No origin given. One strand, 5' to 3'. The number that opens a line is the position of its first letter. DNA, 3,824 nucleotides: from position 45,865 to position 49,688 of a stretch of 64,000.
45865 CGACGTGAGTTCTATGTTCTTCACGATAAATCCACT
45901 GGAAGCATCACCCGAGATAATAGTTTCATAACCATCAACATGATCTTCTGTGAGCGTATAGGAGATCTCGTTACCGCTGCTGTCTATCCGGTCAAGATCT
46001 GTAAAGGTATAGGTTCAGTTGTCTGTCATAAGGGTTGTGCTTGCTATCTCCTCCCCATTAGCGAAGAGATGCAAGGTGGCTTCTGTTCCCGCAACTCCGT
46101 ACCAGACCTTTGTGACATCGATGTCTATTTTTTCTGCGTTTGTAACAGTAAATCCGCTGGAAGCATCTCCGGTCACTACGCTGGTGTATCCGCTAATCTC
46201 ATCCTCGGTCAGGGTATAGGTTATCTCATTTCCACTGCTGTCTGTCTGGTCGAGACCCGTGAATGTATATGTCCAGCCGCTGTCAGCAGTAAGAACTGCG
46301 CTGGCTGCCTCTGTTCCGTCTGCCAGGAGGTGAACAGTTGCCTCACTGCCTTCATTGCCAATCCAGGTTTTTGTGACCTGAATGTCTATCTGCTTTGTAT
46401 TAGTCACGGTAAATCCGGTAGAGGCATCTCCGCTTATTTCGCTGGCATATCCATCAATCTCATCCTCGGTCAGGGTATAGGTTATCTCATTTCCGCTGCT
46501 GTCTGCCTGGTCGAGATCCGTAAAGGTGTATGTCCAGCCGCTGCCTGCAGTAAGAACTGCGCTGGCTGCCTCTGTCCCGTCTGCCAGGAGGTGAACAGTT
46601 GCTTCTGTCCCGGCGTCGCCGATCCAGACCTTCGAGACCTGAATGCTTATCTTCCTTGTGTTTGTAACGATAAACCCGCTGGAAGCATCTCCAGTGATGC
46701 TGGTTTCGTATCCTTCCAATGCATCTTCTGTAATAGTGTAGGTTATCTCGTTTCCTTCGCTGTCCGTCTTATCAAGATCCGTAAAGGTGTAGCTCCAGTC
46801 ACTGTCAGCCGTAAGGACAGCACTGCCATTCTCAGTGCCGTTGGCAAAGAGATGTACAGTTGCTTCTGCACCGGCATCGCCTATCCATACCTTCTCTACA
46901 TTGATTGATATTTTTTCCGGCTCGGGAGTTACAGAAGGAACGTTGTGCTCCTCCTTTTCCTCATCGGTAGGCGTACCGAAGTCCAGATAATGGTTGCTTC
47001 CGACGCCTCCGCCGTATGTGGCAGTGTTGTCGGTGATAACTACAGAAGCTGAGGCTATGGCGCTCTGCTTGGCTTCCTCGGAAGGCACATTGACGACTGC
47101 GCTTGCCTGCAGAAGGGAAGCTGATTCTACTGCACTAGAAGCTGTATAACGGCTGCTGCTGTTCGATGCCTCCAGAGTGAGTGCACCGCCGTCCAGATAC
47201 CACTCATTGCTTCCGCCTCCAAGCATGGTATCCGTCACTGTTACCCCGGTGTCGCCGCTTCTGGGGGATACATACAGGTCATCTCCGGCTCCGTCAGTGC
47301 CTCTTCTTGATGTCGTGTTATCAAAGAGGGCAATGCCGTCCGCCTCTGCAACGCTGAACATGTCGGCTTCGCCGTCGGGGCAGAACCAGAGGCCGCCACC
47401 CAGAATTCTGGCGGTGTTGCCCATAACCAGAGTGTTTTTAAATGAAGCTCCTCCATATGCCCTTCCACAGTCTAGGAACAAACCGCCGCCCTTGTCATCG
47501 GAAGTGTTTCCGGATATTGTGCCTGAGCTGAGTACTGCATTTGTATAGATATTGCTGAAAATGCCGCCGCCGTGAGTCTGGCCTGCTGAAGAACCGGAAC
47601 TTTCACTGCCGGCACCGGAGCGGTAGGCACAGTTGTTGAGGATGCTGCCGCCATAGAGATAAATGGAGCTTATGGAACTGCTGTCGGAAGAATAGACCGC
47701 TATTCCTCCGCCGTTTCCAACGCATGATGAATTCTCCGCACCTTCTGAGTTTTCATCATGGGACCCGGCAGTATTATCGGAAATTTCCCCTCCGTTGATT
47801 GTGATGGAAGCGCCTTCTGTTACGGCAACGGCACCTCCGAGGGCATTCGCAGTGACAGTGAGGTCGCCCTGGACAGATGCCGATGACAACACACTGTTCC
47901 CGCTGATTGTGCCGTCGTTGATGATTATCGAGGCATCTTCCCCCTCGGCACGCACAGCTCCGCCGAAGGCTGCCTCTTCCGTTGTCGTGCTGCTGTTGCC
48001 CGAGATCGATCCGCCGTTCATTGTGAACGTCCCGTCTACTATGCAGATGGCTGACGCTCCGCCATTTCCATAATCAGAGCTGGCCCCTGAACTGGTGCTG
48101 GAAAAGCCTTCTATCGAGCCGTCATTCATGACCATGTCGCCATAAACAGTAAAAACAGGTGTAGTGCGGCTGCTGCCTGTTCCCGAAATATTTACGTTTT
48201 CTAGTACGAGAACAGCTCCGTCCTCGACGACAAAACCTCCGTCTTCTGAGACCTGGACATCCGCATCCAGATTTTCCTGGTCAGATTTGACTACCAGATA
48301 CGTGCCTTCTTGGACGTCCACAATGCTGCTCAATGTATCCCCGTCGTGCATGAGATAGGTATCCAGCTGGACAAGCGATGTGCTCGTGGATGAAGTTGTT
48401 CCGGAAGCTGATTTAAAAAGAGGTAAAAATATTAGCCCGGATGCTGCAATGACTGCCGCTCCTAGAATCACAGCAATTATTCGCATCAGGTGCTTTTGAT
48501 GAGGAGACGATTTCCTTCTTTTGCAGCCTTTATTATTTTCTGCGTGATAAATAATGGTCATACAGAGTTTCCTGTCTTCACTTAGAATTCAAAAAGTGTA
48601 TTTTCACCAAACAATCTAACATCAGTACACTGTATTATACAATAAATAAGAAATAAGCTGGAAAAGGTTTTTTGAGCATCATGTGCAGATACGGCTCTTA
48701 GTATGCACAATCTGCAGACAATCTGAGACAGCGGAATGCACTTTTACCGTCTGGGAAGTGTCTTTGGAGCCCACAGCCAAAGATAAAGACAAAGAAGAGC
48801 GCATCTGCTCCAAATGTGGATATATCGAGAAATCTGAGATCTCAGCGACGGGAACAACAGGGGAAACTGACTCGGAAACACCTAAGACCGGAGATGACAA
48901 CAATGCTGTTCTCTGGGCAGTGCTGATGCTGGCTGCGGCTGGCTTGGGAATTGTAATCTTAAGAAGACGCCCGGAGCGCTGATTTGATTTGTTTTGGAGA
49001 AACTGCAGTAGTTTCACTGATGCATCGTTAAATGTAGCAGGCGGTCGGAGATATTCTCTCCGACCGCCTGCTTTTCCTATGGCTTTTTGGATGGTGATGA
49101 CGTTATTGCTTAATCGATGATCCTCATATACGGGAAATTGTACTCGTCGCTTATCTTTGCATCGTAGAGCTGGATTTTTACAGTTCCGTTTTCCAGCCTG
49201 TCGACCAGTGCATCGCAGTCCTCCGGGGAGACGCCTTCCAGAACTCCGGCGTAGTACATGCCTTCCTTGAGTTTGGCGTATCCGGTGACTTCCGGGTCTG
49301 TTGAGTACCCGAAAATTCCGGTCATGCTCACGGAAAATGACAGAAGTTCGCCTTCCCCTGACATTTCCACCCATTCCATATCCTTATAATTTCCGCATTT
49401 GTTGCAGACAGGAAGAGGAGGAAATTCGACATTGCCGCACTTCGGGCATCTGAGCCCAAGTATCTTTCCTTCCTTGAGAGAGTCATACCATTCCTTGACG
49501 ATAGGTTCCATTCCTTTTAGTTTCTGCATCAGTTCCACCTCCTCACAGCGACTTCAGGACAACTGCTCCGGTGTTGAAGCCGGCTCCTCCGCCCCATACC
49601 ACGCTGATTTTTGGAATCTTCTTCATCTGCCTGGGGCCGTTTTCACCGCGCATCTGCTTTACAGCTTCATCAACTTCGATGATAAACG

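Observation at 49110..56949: Orphan ACP-centred acyl-thioester locus built on a thiolase/DUF35 pair instead of a ketosynthase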

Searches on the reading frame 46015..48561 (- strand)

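Call 41: search_protein_families(library=pfam, proteins=[window:46015-48561:-], max_evalue=0.00001)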
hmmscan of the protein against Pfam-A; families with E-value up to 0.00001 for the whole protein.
window:46015-48561:- (848 aa): 1 family
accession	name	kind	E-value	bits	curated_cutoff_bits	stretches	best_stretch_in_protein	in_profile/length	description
PF05738.19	Cna_B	-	8.6e-62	206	22.3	3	553-635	1-87/87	Cna protein B-type domain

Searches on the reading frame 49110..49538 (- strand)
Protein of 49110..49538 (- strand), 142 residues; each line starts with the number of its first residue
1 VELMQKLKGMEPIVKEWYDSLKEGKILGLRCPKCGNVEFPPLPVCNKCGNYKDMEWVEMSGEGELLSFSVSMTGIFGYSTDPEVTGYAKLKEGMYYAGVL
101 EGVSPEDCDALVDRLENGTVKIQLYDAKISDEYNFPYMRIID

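Call 3: search_protein_families(library=pfam, proteins=[window:49110-49538:-], max_evalue=0.01)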
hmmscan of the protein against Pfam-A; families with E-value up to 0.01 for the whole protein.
window:49110-49538:- (142 aa): 2 families
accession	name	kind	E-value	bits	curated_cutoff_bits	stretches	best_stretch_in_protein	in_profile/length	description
PF12172.15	zf-ChsH2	-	3.4e-09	36.8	23.2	1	20-49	3-32/37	ChsH2, rubredoxin-like zinc ribbon domain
PF01796.24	OB_ChsH2_C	-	6.5e-05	23.2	27.1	1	56-111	1-59/65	ChsH2, C-terminal OB-fold domain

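Call 4: search_protein_families(library=ncbifam, proteins=[window:49110-49538:-], max_evalue=0.01)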
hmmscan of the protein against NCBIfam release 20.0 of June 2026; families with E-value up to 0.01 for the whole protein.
window:49110-49538:- (142 aa): 1 family
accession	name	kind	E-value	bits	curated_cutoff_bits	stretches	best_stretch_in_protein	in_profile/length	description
NF053627.1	BnzsclthlBbsAGT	equivalog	4.5e-10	39.7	250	1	26-123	36-131/145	benzoylsuccinyl-CoA thiolase subunit BbsA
